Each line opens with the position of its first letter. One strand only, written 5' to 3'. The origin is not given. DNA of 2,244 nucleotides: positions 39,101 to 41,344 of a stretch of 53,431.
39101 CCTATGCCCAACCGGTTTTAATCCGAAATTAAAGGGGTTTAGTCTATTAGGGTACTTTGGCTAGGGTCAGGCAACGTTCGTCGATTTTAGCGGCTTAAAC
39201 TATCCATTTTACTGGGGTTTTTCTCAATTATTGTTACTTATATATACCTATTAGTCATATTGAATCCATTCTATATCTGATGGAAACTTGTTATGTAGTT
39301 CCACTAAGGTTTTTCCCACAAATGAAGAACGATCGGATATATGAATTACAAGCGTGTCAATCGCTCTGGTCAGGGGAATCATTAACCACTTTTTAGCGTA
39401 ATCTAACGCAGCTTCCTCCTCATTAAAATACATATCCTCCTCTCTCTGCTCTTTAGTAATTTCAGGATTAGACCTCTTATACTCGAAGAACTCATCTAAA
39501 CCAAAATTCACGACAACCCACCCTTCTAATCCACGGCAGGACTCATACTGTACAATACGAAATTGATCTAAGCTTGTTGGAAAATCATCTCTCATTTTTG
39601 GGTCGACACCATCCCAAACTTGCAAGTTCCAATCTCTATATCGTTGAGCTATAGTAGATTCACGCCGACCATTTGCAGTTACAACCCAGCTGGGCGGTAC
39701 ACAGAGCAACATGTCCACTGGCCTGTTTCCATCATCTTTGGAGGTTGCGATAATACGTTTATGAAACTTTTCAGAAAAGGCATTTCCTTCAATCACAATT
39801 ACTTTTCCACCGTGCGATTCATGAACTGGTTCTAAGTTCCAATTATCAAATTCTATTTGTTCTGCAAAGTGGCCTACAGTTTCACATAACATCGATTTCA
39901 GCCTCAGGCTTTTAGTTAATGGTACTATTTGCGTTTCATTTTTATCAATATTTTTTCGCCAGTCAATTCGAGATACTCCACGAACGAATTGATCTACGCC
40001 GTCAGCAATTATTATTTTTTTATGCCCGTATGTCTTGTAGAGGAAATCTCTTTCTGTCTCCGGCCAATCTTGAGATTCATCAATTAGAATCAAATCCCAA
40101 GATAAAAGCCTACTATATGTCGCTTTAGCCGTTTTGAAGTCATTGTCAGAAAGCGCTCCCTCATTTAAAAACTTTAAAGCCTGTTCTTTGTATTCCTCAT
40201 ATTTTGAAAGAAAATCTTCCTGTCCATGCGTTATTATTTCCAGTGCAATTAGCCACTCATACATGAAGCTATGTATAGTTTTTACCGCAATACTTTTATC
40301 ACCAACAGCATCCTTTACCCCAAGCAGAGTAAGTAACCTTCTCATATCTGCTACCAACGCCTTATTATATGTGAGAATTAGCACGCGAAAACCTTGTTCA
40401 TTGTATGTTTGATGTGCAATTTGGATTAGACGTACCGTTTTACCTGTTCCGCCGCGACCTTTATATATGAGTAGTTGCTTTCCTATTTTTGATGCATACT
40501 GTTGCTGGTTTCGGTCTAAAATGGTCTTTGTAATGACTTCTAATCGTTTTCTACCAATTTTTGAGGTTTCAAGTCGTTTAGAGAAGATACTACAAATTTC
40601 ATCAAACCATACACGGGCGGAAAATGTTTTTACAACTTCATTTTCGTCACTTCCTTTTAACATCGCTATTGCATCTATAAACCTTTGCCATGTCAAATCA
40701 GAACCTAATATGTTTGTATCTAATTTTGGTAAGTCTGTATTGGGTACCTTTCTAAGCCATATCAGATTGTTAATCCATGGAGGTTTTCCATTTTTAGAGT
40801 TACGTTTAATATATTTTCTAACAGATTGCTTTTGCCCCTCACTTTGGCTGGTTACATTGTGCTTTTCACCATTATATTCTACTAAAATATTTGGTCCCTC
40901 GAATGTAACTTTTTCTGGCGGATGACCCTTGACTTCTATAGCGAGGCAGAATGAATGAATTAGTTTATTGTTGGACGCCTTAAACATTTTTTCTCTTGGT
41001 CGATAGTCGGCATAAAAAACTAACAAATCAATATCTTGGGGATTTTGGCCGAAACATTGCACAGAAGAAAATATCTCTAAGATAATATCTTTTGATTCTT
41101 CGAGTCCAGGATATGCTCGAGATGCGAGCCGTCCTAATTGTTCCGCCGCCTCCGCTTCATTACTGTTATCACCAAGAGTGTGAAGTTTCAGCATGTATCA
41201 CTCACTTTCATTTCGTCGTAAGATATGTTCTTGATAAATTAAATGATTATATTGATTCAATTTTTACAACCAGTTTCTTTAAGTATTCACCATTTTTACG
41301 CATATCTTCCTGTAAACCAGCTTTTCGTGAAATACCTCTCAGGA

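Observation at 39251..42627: Three-gene cluster: coiled-coil protein, membrane-anchored PD-(D/E)xK protein and NERD-nuclease/SF1-helicase; candidate undescribed defence module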

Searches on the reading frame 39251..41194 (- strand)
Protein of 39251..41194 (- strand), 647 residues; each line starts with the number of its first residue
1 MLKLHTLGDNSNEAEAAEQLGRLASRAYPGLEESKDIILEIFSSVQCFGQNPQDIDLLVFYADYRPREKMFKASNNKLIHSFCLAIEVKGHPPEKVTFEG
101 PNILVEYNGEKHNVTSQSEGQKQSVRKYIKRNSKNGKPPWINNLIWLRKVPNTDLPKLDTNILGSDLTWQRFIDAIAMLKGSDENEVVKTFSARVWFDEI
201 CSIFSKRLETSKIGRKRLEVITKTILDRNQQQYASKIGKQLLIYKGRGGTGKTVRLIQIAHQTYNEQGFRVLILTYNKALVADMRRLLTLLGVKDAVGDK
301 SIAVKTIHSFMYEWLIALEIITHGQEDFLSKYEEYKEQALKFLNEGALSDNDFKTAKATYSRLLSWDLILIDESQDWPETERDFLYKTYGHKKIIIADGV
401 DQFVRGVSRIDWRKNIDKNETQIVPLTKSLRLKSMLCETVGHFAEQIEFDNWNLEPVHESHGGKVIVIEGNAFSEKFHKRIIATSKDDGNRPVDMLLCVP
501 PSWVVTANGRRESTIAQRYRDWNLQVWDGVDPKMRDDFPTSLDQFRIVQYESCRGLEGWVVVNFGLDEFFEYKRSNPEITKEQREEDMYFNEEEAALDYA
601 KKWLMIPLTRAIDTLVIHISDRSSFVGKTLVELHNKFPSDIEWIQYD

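Call 3: search_protein_families(library=pfam, proteins=[window:39251-41194:-], max_evalue=1)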
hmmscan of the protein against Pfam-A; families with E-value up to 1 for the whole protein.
window:39251-41194:- (647 aa): 8 families
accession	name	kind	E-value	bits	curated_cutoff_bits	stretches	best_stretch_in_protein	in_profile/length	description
PF25199.1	nSTAND_NTPase5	-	7.6e-06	26.2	34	1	221-290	24-93/145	Novel STAND NTPase 5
PF00580.27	UvrD-helicase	-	1.7e-05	25.1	23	1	227-340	2-116/271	UvrD/REP helicase N-terminal domain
PF13245.12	AAA_19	-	3.7e-05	24.4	25.1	1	236-395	8-121/134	AAA domain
PF13604.12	AAA_30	-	4e-05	23.9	27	1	228-374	4-97/191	AAA domain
PF09848.15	SLFN-g3_helicase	-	0.00018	21.4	24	1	240-290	2-53/354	Schlafen group 3, DNA/RNA helicase domain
PF02562.22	PhoH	-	0.0052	16.7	27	1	228-335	7-92/205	PhoH-like protein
PF04851.21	ResIII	-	0.0078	16.6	22.5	1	242-373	26-133/164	Type III restriction enzyme, res subunit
PF10236.15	DAP3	-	0.072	12.7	23.1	1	238-281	22-64/311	Mitochondrial ribosomal death-associated protein 3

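Call 4: search_protein_families(library=padloc, proteins=[window:39251-41194:-], max_evalue=1)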
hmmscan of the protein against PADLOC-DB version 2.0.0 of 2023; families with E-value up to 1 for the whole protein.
window:39251-41194:- (647 aa): 10 families
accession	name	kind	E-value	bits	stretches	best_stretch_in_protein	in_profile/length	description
PDLC04173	GajB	-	6.5e-08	30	1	249-376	19-133/471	-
PDLC01087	C3a187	-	2.3e-07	28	1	212-387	196-341/559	NERD+UvrD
PDLC02372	Nhi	-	8e-07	26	2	353-444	251-342/470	-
PDLC02350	AbiO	-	4.2e-06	23.8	2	225-276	178-228/468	AbiO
PDLC00117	GajB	-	0.00017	18.3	1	226-314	14-102/604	UrvD helicase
PDLC00133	GajB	-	0.00045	17.3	1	229-316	13-100/382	UrvD helicase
PDLC00127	GajB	-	0.0014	15.2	1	225-317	8-97/594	UrvD helicase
PDLC00135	GajB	-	0.0032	14.4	1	244-314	25-87/603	UrvD helicase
PDLC00120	GajB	-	0.0038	14.4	1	249-316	10-76/458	UrvD helicase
PDLC00111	GajB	-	0.036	10.7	1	249-315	35-100/625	UrvD helicase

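Call 5: search_protein_families(library=ncbifam, proteins=[window:39251-41194:-], max_evalue=1)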
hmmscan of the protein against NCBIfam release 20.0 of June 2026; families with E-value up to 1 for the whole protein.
window:39251-41194:- (647 aa): 1 family
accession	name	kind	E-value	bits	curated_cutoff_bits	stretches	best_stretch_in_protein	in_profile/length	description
TIGR00376.1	TIGR00376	hypoth_equivalog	0.00082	17.9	348.9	1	154-279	101-213/639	IGHMBP2 family helicase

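Call 9: find_homologous_proteins(query=window:39251-41194:-)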
Query window:39251-41194:- (647 aa): 367 proteins with E <= 0.001 among 8000 candidates; the best 120 are listed.
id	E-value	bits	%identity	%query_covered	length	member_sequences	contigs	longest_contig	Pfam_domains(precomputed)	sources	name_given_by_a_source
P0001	0.0e+0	1490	100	100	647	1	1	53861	PF00580.28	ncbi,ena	-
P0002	2.0e-292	989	66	100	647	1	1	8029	PF13604.13,PF25199.2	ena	-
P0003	3.8e-292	989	65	100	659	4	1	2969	-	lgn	-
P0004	1.3e-283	960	63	100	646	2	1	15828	PF13245.13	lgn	-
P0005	2.7e-283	959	63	100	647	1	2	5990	PF13245.13,PF25199.2,PF00580.28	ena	-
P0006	5.2e-282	955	63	100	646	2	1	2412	PF13245.13,PF25199.2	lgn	-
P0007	4.2e-281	952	64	100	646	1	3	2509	-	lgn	-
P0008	8.0e-277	938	62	100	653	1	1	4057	-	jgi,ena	-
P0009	4.1e-275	932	63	100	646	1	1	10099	PF13604.13,PF13245.13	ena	-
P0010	4.6e-275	932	61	99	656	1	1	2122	-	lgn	-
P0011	4.5e-274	929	61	100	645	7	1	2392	PF13245.13,PF09848.16,PF25199.2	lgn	-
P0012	3.3e-272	923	62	100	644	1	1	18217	-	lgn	-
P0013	1.9e-271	920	60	99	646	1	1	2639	PF13245.13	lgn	-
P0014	1.4e-270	917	61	100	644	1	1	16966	PF13245.13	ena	-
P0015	5.0e-269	912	60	100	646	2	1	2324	PF13245.13,PF09848.16,PF25199.2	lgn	-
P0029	1.1e-260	885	57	100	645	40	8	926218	PF13245.13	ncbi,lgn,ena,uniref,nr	ncbi:TPA: AAA family ATPase [Pseudomonas aeruginosa]|uniref:AAA family ATPase n=1 Tax=Pseudomonas ae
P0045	1.1e-243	828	55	100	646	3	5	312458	PF13604.13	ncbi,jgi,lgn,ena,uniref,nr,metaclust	ncbi:DNA or RNA helicase [Pseudohongiella nitratireducens]|uniref:DNA or RNA helicase n=1 Tax=Pseudo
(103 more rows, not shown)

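Call 12: find_encoding_contigs(protein=P0029, flank=6000, max_places=3)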
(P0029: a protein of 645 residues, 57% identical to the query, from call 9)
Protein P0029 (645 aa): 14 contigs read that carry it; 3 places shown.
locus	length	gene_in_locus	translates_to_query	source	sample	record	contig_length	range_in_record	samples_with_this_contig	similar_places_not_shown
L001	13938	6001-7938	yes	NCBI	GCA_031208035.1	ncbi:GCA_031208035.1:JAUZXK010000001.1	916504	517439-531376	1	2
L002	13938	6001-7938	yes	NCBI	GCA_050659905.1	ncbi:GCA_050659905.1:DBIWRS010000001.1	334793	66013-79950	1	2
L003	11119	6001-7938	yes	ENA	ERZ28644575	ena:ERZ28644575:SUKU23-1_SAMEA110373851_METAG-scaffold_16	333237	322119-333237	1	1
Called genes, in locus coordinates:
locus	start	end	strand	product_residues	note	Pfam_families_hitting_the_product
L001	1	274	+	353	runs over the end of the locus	-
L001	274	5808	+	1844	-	PF00270:DEAD, PF27116:YjiV_N (weak), PF00271:Helicase_C (weak), PF09369:MZB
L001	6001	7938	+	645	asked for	PF13245:AAA_19 (faint)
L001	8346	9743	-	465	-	PF13356:Arm-DNA-bind_3, PF22022:Phage_int_M, PF00589:Phage_integrase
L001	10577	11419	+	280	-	PF13276:HTH_21, PF00665:rve, PF13683:rve_3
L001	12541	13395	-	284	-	PF14267:DUF4357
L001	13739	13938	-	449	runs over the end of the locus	-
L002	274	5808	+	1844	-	PF00270:DEAD, PF27116:YjiV_N (weak), PF00271:Helicase_C (weak), PF09369:MZB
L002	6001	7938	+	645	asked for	PF13245:AAA_19 (faint)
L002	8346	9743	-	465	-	PF13356:Arm-DNA-bind_3, PF22022:Phage_int_M, PF00589:Phage_integrase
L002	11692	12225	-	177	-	-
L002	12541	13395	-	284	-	PF14267:DUF4357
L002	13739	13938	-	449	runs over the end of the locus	-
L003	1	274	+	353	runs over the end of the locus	-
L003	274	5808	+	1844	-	PF00270:DEAD, PF27116:YjiV_N (weak), PF00271:Helicase_C (weak), PF09369:MZB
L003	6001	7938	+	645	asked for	PF13245:AAA_19 (faint)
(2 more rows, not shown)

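Call 18: find_encoding_contigs(protein=P0004, flank=6000, max_places=2)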
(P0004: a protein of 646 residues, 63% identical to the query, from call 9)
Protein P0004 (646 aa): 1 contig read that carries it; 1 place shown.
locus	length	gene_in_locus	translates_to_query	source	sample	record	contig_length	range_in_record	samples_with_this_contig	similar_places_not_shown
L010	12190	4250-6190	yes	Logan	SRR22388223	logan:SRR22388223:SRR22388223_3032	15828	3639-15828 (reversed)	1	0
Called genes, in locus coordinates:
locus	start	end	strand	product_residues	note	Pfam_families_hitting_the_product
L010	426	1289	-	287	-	PF09588:YqaJ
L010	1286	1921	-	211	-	PF06378:SSAP_Sak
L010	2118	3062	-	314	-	PF06067:DUF932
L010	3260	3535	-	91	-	-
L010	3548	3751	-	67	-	-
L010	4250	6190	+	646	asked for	PF13245:AAA_19 (weak)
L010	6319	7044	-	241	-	-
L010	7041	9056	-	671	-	PF08665:PglZ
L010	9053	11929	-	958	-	PF00176:SNF2-rel_dom, PF00270:DEAD (faint), PF04851:ResIII, PF00271:Helicase_C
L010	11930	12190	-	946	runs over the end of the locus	PF01555:N6_N4_Mtase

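Call 20: search_solved_structures(query=window:39251-41194:-, max_evalue=1)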
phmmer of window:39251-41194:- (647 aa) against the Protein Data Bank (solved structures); distinct sequences matched with E-value up to 1: 0.

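Call 21: search_protein_families(library=phrogs, proteins=[window:39251-41194:-], max_evalue=0.1)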
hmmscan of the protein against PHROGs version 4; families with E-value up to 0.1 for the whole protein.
window:39251-41194:- (647 aa): 3 families
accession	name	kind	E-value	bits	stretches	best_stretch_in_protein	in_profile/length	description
phrog_1967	-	DNA, RNA and nucleotide metabolism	3e-09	37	1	220-317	145-239/776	DNA helicase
phrog_170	-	other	0.00029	21.4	1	212-275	64-126/323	PhoH-like phosphate starvation-inducible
phrog_33118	-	unknown function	0.051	14.1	0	395-452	32-89/190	-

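Call 26: find_encoding_contigs(protein=P0002, flank=6000, max_places=2)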
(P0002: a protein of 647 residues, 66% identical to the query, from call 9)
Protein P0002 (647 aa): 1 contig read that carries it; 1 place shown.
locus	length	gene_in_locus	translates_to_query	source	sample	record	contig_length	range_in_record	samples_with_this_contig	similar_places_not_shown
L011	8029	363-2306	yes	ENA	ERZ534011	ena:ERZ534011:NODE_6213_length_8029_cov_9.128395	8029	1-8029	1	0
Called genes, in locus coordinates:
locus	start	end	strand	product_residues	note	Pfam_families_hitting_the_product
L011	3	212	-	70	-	?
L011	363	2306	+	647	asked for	PF25199:nSTAND_NTPase5 (faint), PF13604:AAA_30 (faint)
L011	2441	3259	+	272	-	PF10544:T5orf172 (weak), PF13455:MUG113 (weak)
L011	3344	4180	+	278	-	PF01844:HNH (weak)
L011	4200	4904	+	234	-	PF18734:HEPN_AbiU2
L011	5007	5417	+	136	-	-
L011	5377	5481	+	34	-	-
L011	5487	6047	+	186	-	PF05076:SUFU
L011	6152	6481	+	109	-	PF00893:Multi_Drug_Res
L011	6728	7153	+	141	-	-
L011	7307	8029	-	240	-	?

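Call 27: find_encoding_contigs(protein=P0012, flank=6000, max_places=2)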
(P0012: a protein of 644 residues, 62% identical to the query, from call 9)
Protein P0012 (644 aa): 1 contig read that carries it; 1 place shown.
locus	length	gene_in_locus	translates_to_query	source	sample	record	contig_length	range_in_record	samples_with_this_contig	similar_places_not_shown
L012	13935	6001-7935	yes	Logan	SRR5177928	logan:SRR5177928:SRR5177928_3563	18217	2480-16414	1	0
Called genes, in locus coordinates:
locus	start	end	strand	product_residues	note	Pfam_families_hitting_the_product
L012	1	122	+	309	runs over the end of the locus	-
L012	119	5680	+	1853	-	PF00270:DEAD, PF27116:YjiV_N, PF00271:Helicase_C (weak)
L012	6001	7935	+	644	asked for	-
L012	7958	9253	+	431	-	-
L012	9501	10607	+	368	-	-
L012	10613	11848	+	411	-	-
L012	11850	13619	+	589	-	PF00012:HSP70 (weak), PF06723:MreB_Mbl (weak), PF00012:HSP70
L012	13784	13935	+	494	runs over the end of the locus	PF00069:Pkinase, PF07714:PK_Tyr_Ser-Thr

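Call 29: find_related_loci(query=A3, collection=genome_contigs, flank=10000)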
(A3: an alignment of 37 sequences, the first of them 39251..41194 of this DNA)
Query A3 (647 aa) in genome_contigs; peptide patterns used: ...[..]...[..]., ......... (x = any residue, [..] = any of these).
206 stretches matched a pattern; 189 encode a relative of the query (tblastn E <= 1e-3); the best 80 are kept; 80 distinct loci.
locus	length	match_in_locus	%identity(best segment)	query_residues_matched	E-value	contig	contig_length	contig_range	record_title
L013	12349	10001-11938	59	1-647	0e+0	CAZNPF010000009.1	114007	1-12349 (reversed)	MAG TPA_asm: uncultured Pseudomonadales bacterium isolate SRP263991_co5_11 genome assembly, contig: NODE_380_length_1140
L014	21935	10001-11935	58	1-646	0e+0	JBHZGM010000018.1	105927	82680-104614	Pseudomonas sp. CR1201 NODE_18_length_105927_cov_39.466238, whole genome shotgun sequence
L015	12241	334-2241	58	10-646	0e+0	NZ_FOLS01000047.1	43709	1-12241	Pseudomonas citronellolis strain LMG 18378, whole genome shotgun sequence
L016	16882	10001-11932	56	1-647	0e+0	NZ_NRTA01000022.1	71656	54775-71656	Leptolyngbya sp. BC1307 Ga0078185_1022, whole genome shotgun sequence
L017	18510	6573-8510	55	1-646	0e+0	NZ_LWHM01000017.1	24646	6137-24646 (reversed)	Pseudohongiella nitratireducens strain SCS-49 SCS49_S17, whole genome shotgun sequence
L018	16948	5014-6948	54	1-647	0e+0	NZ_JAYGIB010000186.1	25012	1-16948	Synechococcus sp. BA-132 BA5 NODE_46_length_25012_cov_34.362186, whole genome shotgun sequence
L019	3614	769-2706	53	1-647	0e+0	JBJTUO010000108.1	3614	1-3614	MAG: Leptolyngbyaceae cyanobacterium isolate samp_4445_semibin_307 samp_4445_313082, whole genome shotgun sequence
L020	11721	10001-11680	59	1-566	0e+0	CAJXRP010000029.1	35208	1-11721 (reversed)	MAG TPA_asm: uncultured Gammaproteobacteria bacterium isolate SRR3933268_bin.11_MetaBAT_v2.12.1_MAG genome assembly, con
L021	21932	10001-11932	47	1-647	0e+0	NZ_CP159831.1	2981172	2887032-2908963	Candidatus Njordibacter sp. Uisw_039 chromosome, complete genome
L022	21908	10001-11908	46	1-642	0e+0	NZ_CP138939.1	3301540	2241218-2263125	Synechococcus sp. MIT S1220 chromosome, complete genome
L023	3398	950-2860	40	10-644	1e-170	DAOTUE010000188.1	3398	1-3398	MAG TPA_asm: Chloroflexaceae bacterium isolate F17_45 k129_1345821, whole genome shotgun sequence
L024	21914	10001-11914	39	9-645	4e-161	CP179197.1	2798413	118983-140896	Arenicellales bacterium nBUS_48 chromosome, complete genome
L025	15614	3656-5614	39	4-643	3e-152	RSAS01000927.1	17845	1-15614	MAG: Candidatus Viridilinea halotolerans isolate Chok-6 NODE_211_length_17845_cov_14.308825, whole genome shotgun sequen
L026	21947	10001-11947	38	8-643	5e-150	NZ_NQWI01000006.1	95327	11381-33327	Candidatus Viridilinea mediisalina strain Kir15-3F NODE_45_length_95378_cov_149.262, whole genome shotgun sequence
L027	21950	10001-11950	40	1-643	1e-146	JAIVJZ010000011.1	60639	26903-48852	MAG: Acidobacteria bacterium isolate MAG9 MTG9_70, whole genome shotgun sequence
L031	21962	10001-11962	38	1-643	3e-136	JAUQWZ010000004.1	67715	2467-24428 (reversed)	MAG: Aggregatilineales bacterium isolate BIN16 contig_14076, whole genome shotgun sequence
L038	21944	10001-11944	35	13-647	3e-122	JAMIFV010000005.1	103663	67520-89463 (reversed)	MAG: Alphaproteobacteria bacterium isolate UR_AS_metabat.55 k201_1651643, whole genome shotgun sequence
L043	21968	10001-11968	35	4-647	6e-117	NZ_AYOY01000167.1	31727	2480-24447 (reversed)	Sphingobium sp. C100 contig51, whole genome shotgun sequence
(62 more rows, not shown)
